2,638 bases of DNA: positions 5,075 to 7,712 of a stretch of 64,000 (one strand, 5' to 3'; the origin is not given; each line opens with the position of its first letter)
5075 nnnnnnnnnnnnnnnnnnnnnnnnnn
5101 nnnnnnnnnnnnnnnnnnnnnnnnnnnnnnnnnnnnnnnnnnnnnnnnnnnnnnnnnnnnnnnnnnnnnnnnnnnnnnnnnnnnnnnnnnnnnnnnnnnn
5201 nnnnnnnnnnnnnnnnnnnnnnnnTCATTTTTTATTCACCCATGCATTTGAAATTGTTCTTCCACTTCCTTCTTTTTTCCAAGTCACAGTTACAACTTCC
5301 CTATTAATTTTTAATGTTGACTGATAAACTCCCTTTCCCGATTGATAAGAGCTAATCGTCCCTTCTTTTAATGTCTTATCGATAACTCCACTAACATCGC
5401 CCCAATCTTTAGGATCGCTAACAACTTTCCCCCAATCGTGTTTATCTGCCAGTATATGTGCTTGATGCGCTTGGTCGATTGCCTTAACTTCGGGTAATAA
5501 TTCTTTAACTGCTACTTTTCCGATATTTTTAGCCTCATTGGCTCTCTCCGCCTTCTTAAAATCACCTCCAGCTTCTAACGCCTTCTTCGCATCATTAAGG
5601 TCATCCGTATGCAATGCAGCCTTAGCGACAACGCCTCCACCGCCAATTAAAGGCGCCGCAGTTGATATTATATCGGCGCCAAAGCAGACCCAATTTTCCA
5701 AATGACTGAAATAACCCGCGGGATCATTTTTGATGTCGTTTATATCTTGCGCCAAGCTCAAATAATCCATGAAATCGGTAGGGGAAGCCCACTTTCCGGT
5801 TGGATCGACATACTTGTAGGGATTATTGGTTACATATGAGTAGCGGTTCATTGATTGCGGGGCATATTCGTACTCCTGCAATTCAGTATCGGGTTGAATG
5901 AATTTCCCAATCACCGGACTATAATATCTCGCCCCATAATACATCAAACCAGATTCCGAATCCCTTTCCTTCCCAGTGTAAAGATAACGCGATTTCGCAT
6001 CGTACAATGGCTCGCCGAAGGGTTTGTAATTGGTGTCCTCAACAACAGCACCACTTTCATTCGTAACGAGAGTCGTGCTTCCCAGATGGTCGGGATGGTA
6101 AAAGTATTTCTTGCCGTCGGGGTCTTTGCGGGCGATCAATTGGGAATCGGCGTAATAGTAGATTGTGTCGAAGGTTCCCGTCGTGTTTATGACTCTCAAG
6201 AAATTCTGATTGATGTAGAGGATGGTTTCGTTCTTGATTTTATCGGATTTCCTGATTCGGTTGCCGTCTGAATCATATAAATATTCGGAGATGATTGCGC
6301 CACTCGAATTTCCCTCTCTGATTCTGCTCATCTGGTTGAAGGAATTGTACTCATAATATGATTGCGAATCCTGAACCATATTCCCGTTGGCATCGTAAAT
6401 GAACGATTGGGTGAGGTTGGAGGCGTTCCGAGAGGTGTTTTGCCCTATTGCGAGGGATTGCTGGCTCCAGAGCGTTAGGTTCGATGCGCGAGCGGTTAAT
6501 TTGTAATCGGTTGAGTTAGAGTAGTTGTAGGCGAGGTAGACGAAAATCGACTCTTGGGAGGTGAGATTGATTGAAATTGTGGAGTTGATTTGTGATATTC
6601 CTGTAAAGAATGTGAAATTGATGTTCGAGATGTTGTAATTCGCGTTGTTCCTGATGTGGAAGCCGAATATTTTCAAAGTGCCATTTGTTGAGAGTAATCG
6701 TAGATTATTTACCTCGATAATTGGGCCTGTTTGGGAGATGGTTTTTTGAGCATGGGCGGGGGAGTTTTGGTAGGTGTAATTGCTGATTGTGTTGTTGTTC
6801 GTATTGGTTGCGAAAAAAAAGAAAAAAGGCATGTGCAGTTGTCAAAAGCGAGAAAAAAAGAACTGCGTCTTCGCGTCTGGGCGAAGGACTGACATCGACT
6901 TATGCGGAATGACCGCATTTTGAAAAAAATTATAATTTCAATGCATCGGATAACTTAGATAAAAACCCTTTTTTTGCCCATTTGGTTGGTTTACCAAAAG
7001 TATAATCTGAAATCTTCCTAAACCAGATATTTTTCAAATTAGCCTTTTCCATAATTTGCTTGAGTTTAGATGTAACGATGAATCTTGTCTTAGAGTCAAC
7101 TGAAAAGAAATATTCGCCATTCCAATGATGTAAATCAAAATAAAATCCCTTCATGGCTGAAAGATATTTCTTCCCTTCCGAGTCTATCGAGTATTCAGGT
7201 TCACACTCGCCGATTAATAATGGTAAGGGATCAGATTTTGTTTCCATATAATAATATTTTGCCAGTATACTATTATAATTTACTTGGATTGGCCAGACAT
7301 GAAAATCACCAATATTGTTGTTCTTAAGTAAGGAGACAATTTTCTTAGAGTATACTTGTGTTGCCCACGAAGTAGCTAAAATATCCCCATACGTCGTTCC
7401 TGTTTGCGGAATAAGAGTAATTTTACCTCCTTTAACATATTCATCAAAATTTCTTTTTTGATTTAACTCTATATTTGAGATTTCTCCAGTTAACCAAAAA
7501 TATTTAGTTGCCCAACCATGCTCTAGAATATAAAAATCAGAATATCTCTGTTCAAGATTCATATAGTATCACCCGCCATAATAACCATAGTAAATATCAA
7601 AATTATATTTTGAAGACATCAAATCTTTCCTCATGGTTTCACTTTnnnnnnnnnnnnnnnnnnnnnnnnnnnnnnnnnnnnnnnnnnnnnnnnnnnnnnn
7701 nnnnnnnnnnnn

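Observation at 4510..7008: Conserved ~200-bp three-hairpin repeat marks the start of every silent Rhs cassette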

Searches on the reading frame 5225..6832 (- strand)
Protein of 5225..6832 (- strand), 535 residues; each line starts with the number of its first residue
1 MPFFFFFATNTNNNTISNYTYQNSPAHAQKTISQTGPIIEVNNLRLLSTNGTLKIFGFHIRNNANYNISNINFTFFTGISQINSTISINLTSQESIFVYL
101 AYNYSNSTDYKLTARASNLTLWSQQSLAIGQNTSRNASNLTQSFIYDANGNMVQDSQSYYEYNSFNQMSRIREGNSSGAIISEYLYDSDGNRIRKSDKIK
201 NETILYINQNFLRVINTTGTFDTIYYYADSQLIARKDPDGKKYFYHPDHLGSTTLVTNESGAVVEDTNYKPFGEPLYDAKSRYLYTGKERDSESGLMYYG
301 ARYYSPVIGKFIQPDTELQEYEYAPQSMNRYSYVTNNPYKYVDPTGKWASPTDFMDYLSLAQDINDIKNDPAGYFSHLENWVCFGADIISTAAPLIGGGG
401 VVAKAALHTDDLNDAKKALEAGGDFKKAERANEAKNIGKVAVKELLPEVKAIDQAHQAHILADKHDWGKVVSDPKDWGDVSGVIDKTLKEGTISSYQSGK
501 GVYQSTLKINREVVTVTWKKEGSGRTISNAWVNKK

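Call 9: search_protein_families(library=pfam, proteins=[window:5225-6832:-], max_evalue=0.01)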
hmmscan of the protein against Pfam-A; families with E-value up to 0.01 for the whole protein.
window:5225-6832:- (535 aa): 4 families
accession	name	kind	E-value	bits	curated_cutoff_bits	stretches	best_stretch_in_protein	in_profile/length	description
PF15534.11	Ntox35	-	2.1e-08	35.2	23.6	1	452-532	1-78/78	Bacterial toxin 35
PF05593.20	RHS_repeat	-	0.00035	21.3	22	0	135-154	11-30/38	RHS Repeat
PF03527.20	RHS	-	0.00093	19.4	27.9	0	243-273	2-32/38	RHS protein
PF17433.7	Glyco_hydro_49N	-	0.0031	17.7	21.3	1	112-177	4-67/188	Glycosyl hydrolase family 49 N-terminal Ig-like domain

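Call 47: find_homologous_proteins(query=window:5225-6832:-, max_evalue=1e-10)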
Query window:5225-6832:- (535 aa): 712 proteins with E <= 1e-10 among 8000 candidates; the best 120 are listed.
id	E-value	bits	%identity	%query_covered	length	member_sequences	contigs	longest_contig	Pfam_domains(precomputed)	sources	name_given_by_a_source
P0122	0.0e+0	1212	100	100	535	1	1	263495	PF15534.12,PF25023.2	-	-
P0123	3.8e-114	400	66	51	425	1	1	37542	PF25023.2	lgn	-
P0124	3.1e-105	371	60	56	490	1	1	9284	PF25023.2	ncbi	ncbi:MAG: RHS repeat-associated core domain-containing protein, partial [Candidatus Micrarchaeota ar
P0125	2.7e-100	355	68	48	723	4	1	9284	PF05593.20,PF25023.2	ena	-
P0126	5.9e-93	331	57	51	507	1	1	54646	PF00545.26,PF25023.2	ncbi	-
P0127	1.7e-85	306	45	60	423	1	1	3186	PF25023.2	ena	-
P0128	2.2e-79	286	48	53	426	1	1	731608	PF25023.2,PF03527.21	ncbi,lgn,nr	ncbi:MAG: RHS repeat-associated core domain-containing protein [Candidatus Woesearchaeota archaeon]|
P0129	6.7e-77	278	41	64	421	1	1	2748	PF25023.2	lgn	-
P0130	7.3e-76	274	45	59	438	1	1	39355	PF25023.2,PF15650.14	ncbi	-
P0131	5.4e-75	271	59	41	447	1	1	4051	-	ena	-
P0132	5.0e-74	268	45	57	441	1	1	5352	PF25023.2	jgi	-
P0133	1.0e-73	267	57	39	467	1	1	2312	PF05593.20,PF25023.2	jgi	-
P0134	1.1e-72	264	38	69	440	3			PF25023.2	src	-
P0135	2.1e-72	263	38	76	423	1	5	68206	PF15534.12,PF25023.2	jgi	-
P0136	5.0e-72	261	48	48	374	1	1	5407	PF05593.20,PF25023.2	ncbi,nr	ncbi:hypothetical protein HYV84_08305, partial [Candidatus Woesearchaeota archaeon]|nr:hypothetical 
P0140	2.8e-70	256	59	39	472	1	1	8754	PF25023.2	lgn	-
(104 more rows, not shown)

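Call 48: find_encoding_contigs(protein=P0124, flank=10000, max_places=3)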
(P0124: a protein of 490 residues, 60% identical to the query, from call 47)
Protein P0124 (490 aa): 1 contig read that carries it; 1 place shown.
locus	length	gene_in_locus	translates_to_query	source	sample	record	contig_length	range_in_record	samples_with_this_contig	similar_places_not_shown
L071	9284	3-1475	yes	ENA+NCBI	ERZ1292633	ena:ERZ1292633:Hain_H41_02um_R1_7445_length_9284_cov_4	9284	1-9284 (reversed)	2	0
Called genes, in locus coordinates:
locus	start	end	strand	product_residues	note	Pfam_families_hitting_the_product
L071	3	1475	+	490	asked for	PF25023:TEN_YD-shell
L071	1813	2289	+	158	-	PF23914:TPR_CcmH_CycH, PF13428:TPR_14 (faint), PF13431:TPR_17 (faint)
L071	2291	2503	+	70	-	-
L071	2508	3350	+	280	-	PF25023:TEN_YD-shell (weak), PF15534:Ntox35 (weak)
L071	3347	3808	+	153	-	-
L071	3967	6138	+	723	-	PF05593:RHS_repeat (faint), PF25023:TEN_YD-shell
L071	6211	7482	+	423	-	PF02350:Epimerase_2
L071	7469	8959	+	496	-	PF13231:PMT_2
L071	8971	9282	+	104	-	?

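Call 49: find_encoding_contigs(protein=P0123, flank=10000, max_places=3)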
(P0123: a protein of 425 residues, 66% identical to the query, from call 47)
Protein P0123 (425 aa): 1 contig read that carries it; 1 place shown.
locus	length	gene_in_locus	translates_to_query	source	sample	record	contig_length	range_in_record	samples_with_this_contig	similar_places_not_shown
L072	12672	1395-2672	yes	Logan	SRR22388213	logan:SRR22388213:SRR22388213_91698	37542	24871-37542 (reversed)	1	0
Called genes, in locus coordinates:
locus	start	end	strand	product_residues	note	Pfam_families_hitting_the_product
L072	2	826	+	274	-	?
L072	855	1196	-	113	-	-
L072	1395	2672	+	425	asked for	PF25023:TEN_YD-shell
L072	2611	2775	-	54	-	-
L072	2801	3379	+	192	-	-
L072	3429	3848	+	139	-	-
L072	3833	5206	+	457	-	-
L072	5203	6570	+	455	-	PF02878:PGM_PMM_I, PF02879:PGM_PMM_II (weak), PF02880:PGM_PMM_III, PF00408:PGM_PMM_IV (faint)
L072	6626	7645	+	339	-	-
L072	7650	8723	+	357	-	PF00583:Acetyltransf_1 (weak)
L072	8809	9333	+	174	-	-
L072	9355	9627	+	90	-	-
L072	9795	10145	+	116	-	-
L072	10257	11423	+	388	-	PF02778:tRNA_int_endo_N (weak), PF01974:tRNA_int_endo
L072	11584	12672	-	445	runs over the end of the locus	PF02844:GARS_N, PF01071:GARS_A, PF02843:GARS_C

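Call 58: find_encoding_contigs(protein=P0126, flank=10000, max_places=3)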
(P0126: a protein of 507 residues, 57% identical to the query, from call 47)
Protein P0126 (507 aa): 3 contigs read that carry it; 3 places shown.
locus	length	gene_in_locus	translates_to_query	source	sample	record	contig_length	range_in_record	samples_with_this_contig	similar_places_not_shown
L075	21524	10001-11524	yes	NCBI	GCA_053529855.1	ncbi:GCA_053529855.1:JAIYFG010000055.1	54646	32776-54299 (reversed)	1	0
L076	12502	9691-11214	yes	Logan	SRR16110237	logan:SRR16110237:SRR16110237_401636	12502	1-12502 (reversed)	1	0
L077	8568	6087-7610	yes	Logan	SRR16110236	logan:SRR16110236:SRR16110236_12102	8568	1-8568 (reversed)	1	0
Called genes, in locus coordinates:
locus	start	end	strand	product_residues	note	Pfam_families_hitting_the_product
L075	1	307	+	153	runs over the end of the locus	PF01797:Y1_Tnp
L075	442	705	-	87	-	-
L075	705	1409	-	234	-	PF06745:ATPase, PF24336:DUF7504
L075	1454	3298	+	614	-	PF17957:Big_7 (weak)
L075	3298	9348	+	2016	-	PF13517:FG-GAP_3 (weak), PF12256:TcdB_toxin_midN, PF13517:FG-GAP_3 (weak), PF05593:RHS_repeat, PF25023:TEN_YD-shell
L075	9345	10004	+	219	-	-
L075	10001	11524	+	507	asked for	PF25023:TEN_YD-shell, PF00545:Ribonuclease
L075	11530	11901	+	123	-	PF01337:Barstar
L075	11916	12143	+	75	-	PF10049:DUF2283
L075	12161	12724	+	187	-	PF25023:TEN_YD-shell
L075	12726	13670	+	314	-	PF01609:DDE_Tnp_1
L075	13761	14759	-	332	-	PF00814:TsaD, PF22521:HypF_C_2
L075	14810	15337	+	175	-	-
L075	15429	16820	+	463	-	-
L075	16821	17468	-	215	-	-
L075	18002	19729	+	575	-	PF14716:HHH_8, PF00633:HHH (faint), PF14520:HHH_5, PF14791:DNA_pol_B_thumb, PF02811:PHP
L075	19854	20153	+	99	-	-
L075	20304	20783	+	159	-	PF03703:bPH_2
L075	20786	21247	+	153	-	-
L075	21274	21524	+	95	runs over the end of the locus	PF03083:MtN3_slv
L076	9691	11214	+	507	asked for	PF25023:TEN_YD-shell, PF00545:Ribonuclease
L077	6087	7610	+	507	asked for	PF25023:TEN_YD-shell, PF00545:Ribonuclease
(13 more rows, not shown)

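Call 59: find_encoding_contigs(protein=P0140, flank=10000, max_places=3)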
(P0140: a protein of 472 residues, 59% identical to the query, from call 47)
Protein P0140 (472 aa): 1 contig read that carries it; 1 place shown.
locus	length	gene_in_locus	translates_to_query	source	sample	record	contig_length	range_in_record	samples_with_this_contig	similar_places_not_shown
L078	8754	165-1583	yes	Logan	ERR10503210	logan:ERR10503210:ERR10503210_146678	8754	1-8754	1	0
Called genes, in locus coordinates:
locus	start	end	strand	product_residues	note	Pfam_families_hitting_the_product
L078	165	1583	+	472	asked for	PF25023:TEN_YD-shell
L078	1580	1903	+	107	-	-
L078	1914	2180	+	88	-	-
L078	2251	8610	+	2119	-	PF13517:FG-GAP_3, PF12256:TcdB_toxin_midN, PF25023:TEN_YD-shell (weak), PF05593:RHS_repeat (weak), PF11617:Cu-binding_MopE, PF05048:NosD, PF13229:Beta_helix, PF11617:Cu-binding_MopE, +2 more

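Call 60: find_encoding_contigs(protein=P0131, flank=10000, max_places=3)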
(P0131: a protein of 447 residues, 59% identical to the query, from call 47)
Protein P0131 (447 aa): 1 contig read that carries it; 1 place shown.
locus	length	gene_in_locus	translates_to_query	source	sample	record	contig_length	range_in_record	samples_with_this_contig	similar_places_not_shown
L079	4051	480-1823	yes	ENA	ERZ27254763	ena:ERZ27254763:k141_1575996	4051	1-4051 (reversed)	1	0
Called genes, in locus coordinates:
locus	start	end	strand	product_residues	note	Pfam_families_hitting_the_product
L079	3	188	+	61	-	?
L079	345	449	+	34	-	-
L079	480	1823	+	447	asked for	-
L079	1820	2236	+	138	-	-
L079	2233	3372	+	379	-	PF09533:DUF2380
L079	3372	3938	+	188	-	PF07791:Imm11 (weak)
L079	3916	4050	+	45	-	?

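Call 83: list_cluster_members(proteins=[P0123, P0124, P0125])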
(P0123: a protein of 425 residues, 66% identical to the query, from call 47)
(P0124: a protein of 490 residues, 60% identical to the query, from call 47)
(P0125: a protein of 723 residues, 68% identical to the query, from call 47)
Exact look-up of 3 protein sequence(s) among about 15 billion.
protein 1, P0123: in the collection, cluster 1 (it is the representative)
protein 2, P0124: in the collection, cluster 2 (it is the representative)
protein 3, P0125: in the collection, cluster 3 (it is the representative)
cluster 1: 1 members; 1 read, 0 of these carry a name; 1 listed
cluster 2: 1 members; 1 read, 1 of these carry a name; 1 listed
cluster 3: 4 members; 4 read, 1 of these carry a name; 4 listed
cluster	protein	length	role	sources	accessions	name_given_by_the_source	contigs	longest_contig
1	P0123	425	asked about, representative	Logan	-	-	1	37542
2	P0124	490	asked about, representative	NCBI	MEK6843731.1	MAG: RHS repeat-associated core domain-containing protein, partial [Candidatus ...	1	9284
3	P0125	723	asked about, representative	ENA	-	-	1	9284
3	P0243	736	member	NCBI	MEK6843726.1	MAG: hypothetical protein AABY04_04505 [Candidatus Micrarchaeota archaeon]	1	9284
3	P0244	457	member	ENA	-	-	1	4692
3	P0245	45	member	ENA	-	-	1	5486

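Call 84: find_encoding_contigs(protein=P0244, flank=10000, max_places=5)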
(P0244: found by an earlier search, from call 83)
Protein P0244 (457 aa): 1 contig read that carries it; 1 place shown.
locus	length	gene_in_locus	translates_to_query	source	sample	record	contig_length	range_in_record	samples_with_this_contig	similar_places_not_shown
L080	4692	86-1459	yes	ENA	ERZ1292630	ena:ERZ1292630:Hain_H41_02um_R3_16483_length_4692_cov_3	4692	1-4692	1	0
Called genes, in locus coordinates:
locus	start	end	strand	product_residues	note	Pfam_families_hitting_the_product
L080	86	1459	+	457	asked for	PF05593:RHS_repeat (faint), PF25023:TEN_YD-shell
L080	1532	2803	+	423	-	PF02350:Epimerase_2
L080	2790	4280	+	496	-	PF13231:PMT_2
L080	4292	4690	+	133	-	?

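Call 85: find_encoding_contigs(protein=P0245, flank=10000, max_places=5)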
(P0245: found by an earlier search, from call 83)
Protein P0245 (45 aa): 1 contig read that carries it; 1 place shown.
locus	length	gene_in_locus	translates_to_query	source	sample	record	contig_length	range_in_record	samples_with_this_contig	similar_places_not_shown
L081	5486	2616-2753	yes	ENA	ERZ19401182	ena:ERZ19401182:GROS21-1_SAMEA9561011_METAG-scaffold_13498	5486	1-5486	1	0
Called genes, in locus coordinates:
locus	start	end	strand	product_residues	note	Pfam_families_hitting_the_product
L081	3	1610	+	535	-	?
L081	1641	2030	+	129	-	PF28069:HetP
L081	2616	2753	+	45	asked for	-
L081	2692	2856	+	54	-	-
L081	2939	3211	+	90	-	-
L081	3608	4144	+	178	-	-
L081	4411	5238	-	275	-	-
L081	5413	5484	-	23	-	?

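Call 87: find_encoding_contigs(protein=P0135, flank=6000, max_places=5)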
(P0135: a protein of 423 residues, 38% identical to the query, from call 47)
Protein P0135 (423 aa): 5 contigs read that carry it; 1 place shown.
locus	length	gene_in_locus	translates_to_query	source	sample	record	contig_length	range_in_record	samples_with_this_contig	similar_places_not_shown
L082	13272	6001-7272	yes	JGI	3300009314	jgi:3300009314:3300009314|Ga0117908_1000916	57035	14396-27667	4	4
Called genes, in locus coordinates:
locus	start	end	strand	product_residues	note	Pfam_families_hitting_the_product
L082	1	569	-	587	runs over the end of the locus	PF13519:VWA_2 (faint), PF00092:VWA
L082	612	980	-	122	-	PF01201:Ribosomal_S8e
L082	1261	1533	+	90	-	PF01423:LSM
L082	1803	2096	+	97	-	-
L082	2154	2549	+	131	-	-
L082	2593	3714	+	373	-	PF00180:Iso_dh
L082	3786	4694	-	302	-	PF23023:Anti-Pycsar_Apyc1, PF00753:Lactamase_B, PF12706:Lactamase_B_2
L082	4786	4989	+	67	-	-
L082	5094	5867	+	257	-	PF01835:MG2 (weak)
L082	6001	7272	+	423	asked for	PF25023:TEN_YD-shell, PF15534:Ntox35 (weak)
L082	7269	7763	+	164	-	-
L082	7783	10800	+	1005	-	PF03534:SpvB (weak), PF12256:TcdB_toxin_midN (faint), PF13517:FG-GAP_3 (weak)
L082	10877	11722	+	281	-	PF14528:LAGLIDADG_3 (faint)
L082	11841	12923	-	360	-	PF00919:UPF0004, PF04055:Radical_SAM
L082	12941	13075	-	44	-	-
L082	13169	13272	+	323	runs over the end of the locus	PF01047:MarR (faint), PF13404:HTH_AsnC-type (weak), PF13412:HTH_24 (weak)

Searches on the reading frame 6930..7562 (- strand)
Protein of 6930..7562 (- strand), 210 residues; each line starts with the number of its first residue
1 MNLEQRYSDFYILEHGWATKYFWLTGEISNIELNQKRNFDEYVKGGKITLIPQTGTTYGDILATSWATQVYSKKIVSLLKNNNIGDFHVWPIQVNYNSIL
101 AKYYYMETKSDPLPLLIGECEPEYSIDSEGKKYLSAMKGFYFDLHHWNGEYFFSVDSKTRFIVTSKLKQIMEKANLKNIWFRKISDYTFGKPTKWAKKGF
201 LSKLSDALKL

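Call 9: search_protein_families(library=pfam, proteins=[window:6930-7562:-], max_evalue=0.01)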
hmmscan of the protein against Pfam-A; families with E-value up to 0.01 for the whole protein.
window:6930-7562:- (210 aa): 1 family
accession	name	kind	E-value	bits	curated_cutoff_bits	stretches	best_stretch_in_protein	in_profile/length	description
PF07791.16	Imm11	-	0.00064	19.5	22.1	1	34-186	36-194/194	Immunity protein family (Imm11)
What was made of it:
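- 6930..7562 (-): Imm11-like immunity gene (210 aa). Its last 19 codons (6930-6987) open repeat copy B. Imm11 hit, E = 6e-4, below the Pfam cut-off (call 9).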

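Call 12: find_encoding_contigs(protein=window:6930-7562:-, flank=10000, max_places=10)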
Protein window:6930-7562:- (210 aa): no gene with exactly this product is on record in the collection.

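Call 14: find_homologous_proteins(query=window:6930-7562:-, max_evalue=0.001)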
Query window:6930-7562:- (210 aa): 1 proteins with E <= 0.001 among 69 candidates.
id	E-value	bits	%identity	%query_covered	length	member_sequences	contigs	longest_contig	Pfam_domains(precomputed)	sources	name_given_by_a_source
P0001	1.6e-139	481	100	100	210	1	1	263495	-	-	-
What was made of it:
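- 6930..7562 (-): Nothing but itself matched at E <= 0.001 in the word-indexed search of the 5.8-billion-protein database (call 14).
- Tried and rejected: Nothing but itself matched (call 14), and its exact sequence is not on record (call 12).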
